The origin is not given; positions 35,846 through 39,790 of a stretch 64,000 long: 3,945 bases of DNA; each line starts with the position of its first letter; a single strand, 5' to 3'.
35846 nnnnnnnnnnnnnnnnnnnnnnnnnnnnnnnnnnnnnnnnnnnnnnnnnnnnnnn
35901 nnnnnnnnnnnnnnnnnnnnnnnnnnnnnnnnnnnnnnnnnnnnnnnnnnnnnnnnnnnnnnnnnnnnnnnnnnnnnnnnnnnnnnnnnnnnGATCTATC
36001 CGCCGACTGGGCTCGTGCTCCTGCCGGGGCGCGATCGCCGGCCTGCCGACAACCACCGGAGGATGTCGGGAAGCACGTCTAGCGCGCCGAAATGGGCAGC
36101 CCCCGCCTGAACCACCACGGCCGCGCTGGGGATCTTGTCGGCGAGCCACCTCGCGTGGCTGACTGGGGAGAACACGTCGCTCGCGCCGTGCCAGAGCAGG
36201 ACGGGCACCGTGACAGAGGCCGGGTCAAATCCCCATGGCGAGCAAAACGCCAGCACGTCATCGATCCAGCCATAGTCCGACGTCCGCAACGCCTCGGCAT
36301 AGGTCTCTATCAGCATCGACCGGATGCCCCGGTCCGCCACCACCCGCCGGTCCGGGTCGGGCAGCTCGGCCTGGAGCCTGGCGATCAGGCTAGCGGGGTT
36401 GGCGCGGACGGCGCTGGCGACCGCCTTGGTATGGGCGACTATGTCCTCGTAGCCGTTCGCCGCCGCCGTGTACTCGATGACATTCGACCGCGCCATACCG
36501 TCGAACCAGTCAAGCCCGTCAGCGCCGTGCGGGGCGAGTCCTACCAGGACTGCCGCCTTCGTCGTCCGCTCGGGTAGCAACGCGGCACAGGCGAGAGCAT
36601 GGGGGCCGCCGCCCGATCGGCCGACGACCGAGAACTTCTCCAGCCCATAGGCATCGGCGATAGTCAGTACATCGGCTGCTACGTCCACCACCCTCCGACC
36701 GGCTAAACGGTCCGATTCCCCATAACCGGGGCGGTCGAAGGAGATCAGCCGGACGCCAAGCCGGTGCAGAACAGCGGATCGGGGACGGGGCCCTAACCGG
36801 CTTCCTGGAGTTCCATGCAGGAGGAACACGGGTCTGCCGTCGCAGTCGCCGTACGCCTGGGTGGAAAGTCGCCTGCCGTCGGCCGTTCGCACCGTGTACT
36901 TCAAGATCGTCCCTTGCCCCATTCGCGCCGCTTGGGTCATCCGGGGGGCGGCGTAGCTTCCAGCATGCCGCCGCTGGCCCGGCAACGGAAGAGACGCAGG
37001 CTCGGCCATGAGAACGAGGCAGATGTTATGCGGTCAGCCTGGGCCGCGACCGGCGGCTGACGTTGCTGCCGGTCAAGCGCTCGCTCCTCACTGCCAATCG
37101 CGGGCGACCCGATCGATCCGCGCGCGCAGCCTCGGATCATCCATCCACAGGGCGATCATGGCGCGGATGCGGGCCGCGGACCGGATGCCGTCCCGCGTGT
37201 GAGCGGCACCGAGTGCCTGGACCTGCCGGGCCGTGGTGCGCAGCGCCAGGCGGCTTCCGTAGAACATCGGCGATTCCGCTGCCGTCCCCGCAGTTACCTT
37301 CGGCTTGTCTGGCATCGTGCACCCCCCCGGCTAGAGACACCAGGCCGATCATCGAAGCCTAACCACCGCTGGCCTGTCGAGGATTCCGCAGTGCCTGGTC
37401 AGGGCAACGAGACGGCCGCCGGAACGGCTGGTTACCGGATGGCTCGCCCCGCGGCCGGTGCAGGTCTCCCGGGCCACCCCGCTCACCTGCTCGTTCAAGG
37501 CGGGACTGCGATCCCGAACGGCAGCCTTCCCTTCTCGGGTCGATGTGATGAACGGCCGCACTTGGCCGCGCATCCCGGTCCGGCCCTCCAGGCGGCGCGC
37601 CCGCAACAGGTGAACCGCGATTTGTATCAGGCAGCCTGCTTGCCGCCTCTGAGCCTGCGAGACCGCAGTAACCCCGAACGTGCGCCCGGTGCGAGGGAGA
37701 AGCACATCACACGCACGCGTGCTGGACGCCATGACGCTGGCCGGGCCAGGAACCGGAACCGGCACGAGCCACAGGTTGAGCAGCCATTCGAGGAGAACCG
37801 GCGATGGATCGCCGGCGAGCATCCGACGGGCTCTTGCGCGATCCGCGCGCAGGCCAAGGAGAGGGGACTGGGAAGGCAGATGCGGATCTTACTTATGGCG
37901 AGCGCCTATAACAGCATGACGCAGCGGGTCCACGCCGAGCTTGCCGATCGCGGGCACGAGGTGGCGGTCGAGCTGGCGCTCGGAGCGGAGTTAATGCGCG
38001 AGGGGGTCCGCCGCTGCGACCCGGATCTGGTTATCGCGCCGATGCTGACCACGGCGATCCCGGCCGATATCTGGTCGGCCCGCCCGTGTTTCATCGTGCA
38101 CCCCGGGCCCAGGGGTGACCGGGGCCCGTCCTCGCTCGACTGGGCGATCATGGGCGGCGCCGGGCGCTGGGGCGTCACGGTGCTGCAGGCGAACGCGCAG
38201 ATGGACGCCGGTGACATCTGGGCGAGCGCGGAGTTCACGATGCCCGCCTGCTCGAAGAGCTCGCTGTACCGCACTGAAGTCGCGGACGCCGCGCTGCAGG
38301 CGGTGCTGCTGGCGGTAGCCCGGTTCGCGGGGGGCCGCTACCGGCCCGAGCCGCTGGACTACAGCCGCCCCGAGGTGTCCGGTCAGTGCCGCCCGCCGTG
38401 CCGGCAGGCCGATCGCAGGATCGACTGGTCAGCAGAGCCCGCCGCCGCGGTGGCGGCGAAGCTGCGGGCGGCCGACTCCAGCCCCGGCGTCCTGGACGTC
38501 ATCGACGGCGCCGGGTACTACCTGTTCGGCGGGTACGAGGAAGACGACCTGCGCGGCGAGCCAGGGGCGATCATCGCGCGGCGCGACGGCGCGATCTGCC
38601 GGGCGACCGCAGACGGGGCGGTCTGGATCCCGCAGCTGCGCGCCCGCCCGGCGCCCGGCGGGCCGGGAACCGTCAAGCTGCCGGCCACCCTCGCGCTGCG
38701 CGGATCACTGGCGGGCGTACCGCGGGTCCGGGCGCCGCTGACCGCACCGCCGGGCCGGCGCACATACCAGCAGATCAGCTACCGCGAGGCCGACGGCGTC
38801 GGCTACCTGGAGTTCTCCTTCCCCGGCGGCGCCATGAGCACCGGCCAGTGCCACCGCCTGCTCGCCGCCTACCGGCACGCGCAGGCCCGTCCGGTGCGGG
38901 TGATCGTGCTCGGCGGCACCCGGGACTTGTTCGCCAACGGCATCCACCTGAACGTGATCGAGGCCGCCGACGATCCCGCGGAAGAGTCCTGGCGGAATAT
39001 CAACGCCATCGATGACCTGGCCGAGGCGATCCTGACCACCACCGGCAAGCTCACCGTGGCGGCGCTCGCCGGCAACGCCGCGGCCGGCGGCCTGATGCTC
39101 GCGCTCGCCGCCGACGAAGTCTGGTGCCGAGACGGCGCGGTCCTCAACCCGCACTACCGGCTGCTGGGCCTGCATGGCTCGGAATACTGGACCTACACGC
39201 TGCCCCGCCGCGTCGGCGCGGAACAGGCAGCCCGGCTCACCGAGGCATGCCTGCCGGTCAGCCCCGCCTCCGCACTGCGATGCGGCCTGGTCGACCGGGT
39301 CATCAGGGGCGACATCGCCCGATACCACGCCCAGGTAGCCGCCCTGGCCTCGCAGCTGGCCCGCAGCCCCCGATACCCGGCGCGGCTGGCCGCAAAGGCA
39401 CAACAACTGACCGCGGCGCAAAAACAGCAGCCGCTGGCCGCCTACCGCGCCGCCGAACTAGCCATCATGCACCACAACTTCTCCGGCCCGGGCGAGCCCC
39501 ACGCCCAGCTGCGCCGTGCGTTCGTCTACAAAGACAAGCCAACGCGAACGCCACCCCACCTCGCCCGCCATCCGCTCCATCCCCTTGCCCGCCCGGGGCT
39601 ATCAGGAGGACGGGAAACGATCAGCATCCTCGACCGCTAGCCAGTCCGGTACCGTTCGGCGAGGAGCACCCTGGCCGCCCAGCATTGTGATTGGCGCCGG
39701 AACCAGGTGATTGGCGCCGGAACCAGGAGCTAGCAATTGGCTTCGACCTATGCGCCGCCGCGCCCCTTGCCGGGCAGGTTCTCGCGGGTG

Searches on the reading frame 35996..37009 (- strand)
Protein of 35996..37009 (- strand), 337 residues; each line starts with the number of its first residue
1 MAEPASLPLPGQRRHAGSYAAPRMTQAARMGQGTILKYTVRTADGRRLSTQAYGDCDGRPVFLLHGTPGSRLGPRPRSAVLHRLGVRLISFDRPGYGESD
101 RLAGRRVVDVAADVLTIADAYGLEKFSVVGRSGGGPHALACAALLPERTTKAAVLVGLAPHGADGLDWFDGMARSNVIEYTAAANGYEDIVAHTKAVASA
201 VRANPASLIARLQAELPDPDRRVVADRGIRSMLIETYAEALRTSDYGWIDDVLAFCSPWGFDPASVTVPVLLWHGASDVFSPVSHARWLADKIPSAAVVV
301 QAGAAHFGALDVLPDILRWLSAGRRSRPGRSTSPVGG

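Call 23: search_protein_families(library=pfam, proteins=[window:35996-37009:-], max_evalue=0.0001)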
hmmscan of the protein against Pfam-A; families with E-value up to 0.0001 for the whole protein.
window:35996-37009:- (337 aa): 3 families
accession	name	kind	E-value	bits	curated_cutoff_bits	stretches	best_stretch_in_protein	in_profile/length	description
PF00561.26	Abhydrolase_1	-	1.2e-18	68.1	25.8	1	60-310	2-242/245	alpha/beta hydrolase fold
PF12146.15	Hydrolase_4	-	2.9e-07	30.5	27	1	80-300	26-226/239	Serine aminopeptidase, S33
PF12697.13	Abhydrolase_6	-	2.1e-06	29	26.3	1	61-310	1-208/217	Alpha/beta hydrolase family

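Call 24: search_protein_families(library=padloc, proteins=[window:35996-37009:-], max_evalue=0.001)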
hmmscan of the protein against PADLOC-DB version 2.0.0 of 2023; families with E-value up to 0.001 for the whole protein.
window:35996-37009:- (337 aa): 1 family
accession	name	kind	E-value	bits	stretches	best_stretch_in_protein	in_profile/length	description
PDLC01094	C3a206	-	0.00046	17.3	0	100-165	189-253/504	TAP-like protein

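Call 25: search_protein_families(library=ncbifam, proteins=[window:35996-37009:-], max_evalue=0.001)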
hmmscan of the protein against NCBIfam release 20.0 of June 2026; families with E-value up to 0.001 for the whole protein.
window:35996-37009:- (337 aa): 24 families
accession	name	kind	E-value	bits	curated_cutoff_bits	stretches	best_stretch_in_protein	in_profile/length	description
NF051488.1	bifunc_PcaDC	exception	2.6e-17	63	390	2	85-160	38-114/375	bifunctional 3-oxoadipate enol-lactonase/4-carboxymuconolactone decarboxylase PcaDC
TIGR02427.1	protocat_pcaD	equivalog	1.2e-14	54.3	255.85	2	84-155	38-110/251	3-oxoadipate enol-lactonase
NF011457.0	PRK14875.1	equivalog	8.2e-12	44.8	307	1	42-151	116-225/372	acetoin dehydrogenase dihydrolipoyllysine-residue acetyltransferase subunit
TIGR01249.1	pro_imino_pep_1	equivalog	8.1e-11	41.6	259.75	1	43-195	12-164/307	prolyl aminopeptidase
NF052610.1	macro_16_ester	equivalog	2.1e-09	37.1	420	0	265-306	221-262/281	alpha/beta fold macrolide esterase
NF058673.1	LipAdnlyCyLipJMY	equivalog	3.2e-09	36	800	1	86-185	62-163/449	bifunctional lipase/adenylate cyclase LipJ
NF050089.1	i_nPHAscl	equivalog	3.7e-08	32.8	300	1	86-197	45-153/288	intracellular short-chain-length polyhydroxyalkanoate depolymerase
NF053683.1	esterase_mleBRB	exception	5.2e-08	32.8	585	1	263-306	215-258/280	BRB family alpha/beta fold macrolide esterase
NF053684.1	esterase_mleBCA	exception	1.8e-07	30.6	570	0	265-318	222-275/281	BCA family alpha/beta fold macrolide esterase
NF045632.1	hydroxlase_HsaD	equivalog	1.8e-07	30.4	400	1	43-162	19-139/290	4,5:9,10-diseco-3-hydroxy-5,9,17-trioxoandrosta-1(10),2-diene-4-oate hydrolase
NF033124.1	estX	equivalog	3.3e-07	29.7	600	1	46-156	11-126/280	macrolide esterase EstX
TIGR03611.1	RutD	equivalog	2e-06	27.4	238.5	1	62-306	17-237/258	pyrimidine utilization protein D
TIGR03343.1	biphenyl_bphD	equivalog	3.1e-06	26.6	462.15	1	58-160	30-136/282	2-hydroxy-6-oxo-6-phenylhexa-2,4-dienoate hydrolase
NF007954.0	PRK10673.1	equivalog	3.2e-06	26.6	399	1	57-160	15-116/255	esterase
TIGR01738.1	bioH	equivalog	3.4e-06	26.9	206.95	0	88-176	33-116/245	pimeloyl-ACP methyl ester esterase BioH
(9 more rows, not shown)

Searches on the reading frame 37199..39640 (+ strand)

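Call 23: search_protein_families(library=pfam, proteins=[window:37199-39640:+], max_evalue=0.0001)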
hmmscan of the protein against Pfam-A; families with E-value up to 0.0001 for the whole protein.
window:37199-39640:+ (813 aa): 2 families
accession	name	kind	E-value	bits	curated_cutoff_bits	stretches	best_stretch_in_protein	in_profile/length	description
PF00378.25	ECH_1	-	7.7e-23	81.5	27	1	534-762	6-229/251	Enoyl-CoA hydratase/isomerase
PF02911.23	Formyl_trans_C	-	2.1e-09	37.9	21.1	1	402-481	3-83/100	Formyl transferase, C-terminal domain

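Call 25: search_protein_families(library=ncbifam, proteins=[window:37199-39640:+], max_evalue=0.001)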
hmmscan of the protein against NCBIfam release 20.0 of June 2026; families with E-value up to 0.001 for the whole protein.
window:37199-39640:+ (813 aa): 53 families (the best 25 are shown)
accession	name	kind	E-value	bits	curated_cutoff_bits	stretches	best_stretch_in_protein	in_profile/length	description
NF046063.1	oxepin_alt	equivalog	4.4e-17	62.4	300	1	545-763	23-237/254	oxepin-CoA hydrolase, alternative type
NF004525.0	PRK05870.1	equivalog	1e-15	58.4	285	1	546-743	27-218/249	enoyl-CoA hydratase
NF004840.0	PRK06190.1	equivalog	9.6e-15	54.9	253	1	545-754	27-233/260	enoyl-CoA hydratase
NF004857.0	PRK06210.1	equivalog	1.8e-14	53.8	341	1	556-755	43-247/275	enoyl-CoA hydratase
NF006108.0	PRK08259.1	equivalog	1.9e-14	53.8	273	1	550-730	31-205/256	crotonase/enoyl-CoA hydratase family protein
NF005700.0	PRK07511.1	subfamily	6.6e-14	52.1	274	1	554-760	35-237/260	enoyl-CoA hydratase family protein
NF005498.0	PRK07112.1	equivalog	8.7e-14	51.6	250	1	522-702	5-184/258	enoyl-CoA hydratase/isomerase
NF004635.0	PRK05981.1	equivalog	2.8e-12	46.7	351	1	522-725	2-210/266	enoyl-CoA hydratase/isomerase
NF005804.0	PRK07659.1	equivalog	2.9e-12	46.6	311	1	545-723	29-202/260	enoyl-CoA hydratase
NF006140.0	PRK08290.1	subfamily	3.9e-12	46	280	1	615-736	121-238/292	enoyl-CoA hydratase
NF006699.0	PRK09245.1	subfamily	6e-12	45.4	354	1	561-760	44-245/266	crotonase/enoyl-CoA hydratase family protein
TIGR02280.1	PaaB1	equivalog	3.5e-11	43.1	345.15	1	553-742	30-215/256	2-(1,2-epoxy-1,2-dihydrophenyl)acetyl-CoA isomerase PaaG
NF006566.0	PRK09076.1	subfamily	4.6e-11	42.8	286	1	566-755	49-231/260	enoyl-CoA hydratase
NF004781.0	PRK06127.1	subfamily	3.8e-10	39.9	291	1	524-781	11-264/269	enoyl-CoA hydratase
NF006007.0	PRK08138.1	subfamily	7.9e-10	38.5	355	1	559-725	45-205/261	enoyl-CoA hydratase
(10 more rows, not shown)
